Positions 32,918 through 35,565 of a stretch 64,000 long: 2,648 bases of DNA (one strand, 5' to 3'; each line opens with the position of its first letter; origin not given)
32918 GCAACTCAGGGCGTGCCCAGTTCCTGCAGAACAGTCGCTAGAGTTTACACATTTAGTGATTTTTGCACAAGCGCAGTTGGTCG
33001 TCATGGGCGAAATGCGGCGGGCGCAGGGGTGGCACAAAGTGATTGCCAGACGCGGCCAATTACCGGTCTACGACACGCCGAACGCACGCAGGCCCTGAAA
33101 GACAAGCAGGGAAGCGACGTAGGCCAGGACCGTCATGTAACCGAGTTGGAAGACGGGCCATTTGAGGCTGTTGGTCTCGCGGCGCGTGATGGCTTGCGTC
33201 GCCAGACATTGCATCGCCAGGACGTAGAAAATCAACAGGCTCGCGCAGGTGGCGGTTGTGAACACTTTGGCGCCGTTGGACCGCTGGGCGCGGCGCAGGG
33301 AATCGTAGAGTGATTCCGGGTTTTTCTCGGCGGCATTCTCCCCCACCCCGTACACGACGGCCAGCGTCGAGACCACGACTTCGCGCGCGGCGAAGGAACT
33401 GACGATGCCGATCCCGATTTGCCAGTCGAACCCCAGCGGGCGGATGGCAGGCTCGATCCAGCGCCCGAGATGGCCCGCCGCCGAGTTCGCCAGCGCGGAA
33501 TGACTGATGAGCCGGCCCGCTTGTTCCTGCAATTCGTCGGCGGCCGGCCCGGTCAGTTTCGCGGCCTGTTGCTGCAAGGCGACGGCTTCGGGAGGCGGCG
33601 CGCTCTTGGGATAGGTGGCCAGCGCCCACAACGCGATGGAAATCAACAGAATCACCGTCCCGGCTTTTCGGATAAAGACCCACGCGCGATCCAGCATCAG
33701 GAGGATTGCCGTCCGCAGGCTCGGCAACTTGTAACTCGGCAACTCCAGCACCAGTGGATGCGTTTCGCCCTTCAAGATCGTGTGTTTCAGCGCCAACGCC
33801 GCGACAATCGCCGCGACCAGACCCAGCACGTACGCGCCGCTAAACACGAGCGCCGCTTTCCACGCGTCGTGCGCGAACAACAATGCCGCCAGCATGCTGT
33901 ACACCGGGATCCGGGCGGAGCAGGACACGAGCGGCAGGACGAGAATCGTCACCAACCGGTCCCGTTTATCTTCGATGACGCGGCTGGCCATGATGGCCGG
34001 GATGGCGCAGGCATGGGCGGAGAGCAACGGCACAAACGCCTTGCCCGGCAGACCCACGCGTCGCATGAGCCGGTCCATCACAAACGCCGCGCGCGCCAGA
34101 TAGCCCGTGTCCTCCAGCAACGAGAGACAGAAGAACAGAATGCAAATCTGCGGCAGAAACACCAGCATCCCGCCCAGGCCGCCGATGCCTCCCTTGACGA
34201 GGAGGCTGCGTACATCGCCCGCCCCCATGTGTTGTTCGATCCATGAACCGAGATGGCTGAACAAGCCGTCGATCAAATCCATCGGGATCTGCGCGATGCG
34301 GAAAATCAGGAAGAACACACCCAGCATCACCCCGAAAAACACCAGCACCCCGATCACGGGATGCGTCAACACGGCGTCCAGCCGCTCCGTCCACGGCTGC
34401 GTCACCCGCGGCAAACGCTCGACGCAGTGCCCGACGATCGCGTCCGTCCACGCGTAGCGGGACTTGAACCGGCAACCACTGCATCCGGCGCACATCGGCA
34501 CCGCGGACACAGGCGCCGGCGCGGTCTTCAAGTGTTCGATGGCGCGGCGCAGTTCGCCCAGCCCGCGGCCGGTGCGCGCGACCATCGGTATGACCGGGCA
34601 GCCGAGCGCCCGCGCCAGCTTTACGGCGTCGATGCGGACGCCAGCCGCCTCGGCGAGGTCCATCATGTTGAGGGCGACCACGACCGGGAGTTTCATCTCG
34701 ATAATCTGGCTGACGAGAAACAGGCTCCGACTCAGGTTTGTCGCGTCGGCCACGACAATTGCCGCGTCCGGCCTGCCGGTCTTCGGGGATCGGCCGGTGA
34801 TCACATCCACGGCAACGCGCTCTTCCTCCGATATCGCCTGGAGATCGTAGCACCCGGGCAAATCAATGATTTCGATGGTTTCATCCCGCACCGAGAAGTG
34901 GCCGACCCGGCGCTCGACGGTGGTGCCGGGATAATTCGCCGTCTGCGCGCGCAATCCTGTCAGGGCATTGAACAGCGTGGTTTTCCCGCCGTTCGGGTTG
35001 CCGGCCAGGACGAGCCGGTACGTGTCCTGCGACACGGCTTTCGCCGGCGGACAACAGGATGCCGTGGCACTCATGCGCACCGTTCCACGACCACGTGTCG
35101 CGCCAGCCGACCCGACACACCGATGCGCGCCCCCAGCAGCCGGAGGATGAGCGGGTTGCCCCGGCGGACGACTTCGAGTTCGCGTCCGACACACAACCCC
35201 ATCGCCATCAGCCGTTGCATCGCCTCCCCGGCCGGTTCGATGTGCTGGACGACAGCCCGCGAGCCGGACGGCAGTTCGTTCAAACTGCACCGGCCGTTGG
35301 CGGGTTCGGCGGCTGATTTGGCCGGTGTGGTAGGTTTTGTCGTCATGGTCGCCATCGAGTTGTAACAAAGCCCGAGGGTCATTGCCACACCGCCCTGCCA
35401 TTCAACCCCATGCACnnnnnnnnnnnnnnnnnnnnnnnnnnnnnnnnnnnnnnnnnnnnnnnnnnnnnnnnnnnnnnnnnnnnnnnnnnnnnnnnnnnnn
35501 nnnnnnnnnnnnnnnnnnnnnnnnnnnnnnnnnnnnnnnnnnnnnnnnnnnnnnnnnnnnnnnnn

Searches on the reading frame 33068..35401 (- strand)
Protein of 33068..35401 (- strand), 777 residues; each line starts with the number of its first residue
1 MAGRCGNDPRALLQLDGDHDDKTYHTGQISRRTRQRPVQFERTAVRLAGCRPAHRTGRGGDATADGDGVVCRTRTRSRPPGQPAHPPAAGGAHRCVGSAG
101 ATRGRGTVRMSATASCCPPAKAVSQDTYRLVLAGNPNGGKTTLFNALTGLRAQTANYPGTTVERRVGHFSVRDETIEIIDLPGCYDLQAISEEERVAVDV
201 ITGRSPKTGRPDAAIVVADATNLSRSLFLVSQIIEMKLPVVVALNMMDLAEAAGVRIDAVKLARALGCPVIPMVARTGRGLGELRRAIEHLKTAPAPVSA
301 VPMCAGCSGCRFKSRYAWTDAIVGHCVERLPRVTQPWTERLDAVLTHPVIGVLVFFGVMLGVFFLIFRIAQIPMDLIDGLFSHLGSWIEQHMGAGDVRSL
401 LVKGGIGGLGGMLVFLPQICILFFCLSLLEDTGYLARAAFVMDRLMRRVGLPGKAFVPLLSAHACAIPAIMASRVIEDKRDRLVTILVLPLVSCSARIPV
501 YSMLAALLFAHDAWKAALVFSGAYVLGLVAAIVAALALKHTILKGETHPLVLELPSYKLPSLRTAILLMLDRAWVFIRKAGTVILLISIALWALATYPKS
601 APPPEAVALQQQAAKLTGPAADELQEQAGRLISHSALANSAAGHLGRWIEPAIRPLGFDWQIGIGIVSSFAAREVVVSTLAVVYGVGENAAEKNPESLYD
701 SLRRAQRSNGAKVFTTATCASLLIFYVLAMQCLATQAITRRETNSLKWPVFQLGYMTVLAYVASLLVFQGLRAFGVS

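Call 8: search_protein_families(library=pfam, proteins=[window:33068-35401:-], max_evalue=0.01)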
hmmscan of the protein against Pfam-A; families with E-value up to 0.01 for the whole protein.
window:33068-35401:- (777 aa): 8 families
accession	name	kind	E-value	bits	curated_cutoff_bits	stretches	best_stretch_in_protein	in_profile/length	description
PF02421.24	FeoB_N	-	2.5e-56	190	27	1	129-288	2-156/156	Ferrous iron transport protein B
PF07670.19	Gate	-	1.9e-33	115.5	29.6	2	413-504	2-100/104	Nucleoside recognition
PF01926.29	MMR_HSR1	-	2e-17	63.8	21.9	1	130-245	2-112/113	50S ribosome-binding GTPase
PF07664.17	FeoB_C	-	1.7e-15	56.9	26.6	1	522-572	3-54/54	Ferrous iron transport protein B C terminus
PF00009.33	GTP_EFTU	-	0.00012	22.1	26.5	1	158-289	53-183/188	Elongation factor Tu GTP binding domain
PF09439.16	SRPRB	-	0.00058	19.7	25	1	129-187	5-59/178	Signal recognition particle receptor beta subunit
PF03193.22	RsgA_GTPase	-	0.0019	18.5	30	0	223-290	42-106/174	RsgA GTPase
PF03029.23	ATP_bind_1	-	0.0086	16.3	27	0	177-252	94-171/240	Conserved hypothetical ATP binding protein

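Call 9: search_protein_families(library=ncbifam, proteins=[window:33068-35401:-], max_evalue=0.01)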
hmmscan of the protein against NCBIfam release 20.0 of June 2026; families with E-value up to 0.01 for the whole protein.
window:33068-35401:- (777 aa): 21 families
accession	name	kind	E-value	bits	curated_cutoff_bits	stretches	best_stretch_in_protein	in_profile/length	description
TIGR00437.1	feoB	equivalog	7.1e-155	517.1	315.65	2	343-742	245-594/594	ferrous iron transport protein B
NF007105.0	PRK09554.1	equivalog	1.2e-116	390.8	683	3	314-597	247-532/772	Fe(2+) transporter permease subunit FeoB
TIGR00231.1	small_GTP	domain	1.8e-13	50.6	42.5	1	127-288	3-162/164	GTP-binding protein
TIGR03594.1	GTPase_EngA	equivalog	1.3e-11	44.1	306.7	1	130-288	3-156/432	ribosome biogenesis GTPase Der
NF007171.0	PRK09602.1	subfamily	8.3e-09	34.8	387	1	128-174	3-49/397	YchF-related putative GTPase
TIGR03918.1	GTP_HydF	equivalog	1.2e-08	34.2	325.55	1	127-291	7-166/392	[FeFe] hydrogenase H-cluster maturation GTPase HydF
NF003255.0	PRK04213.1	equivalog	2.9e-08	33.2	164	1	125-223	7-103/204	GTP-binding protein EngB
NF000908.1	PRK00089.1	equivalog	9.5e-08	31.7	237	1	132-290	8-165/291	GTPase Era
TIGR02729.1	Obg_CgtA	equivalog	2.2e-07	30.2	280.25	1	132-184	162-215/329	Obg family GTPase CgtA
TIGR03598.1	GTPase_YsxC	equivalog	2.3e-07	30.7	124.45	1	120-193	11-82/186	ribosome biogenesis GTP-binding protein YihA/YsxC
NF008955.0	PRK12297.1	equivalog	7.9e-07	28.3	406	1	132-184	164-217/429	GTPase ObgE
NF008956.1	PRK12299.1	equivalog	1.4e-06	27.5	300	1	132-184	163-216/327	GTPase ObgE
TIGR03596.1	GTPase_YlqF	equivalog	1.6e-06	27.7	208.2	1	120-185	111-174/276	ribosome biogenesis GTPase YlqF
TIGR00450.1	mnmE_trmE_thdF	equivalog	1.6e-06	27.5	252.6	1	125-252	207-331/446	tRNA uridine-5-carboxymethylaminomethyl(34) synthesis GTPase MnmE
TIGR00092.1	TIGR00092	equivalog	3.5e-06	26.4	279.2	1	133-177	8-53/368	redox-regulated ATPase YchF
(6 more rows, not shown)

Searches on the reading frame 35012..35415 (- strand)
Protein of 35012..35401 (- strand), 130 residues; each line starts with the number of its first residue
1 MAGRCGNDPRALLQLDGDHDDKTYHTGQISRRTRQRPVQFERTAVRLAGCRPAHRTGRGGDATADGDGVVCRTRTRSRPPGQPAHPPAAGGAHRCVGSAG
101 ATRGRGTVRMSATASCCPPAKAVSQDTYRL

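Call 85: search_protein_families(library=pfam, proteins=[window:35012-35401:-, window:35071-35415:-], max_evalue=10)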
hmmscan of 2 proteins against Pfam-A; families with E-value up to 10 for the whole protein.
window:35012-35401:- (130 aa): 1 family
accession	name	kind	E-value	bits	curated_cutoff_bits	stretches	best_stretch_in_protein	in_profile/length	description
PF16985.10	DUF5086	-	0.025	15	27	1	19-55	52-88/137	Domain of unknown function (DUF5086)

window:35071-35415:- (114 aa): 1 family
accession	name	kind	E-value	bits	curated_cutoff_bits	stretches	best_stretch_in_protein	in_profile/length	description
PF04023.20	FeoA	-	3.3e-14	53.1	23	1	44-112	2-74/74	FeoA domain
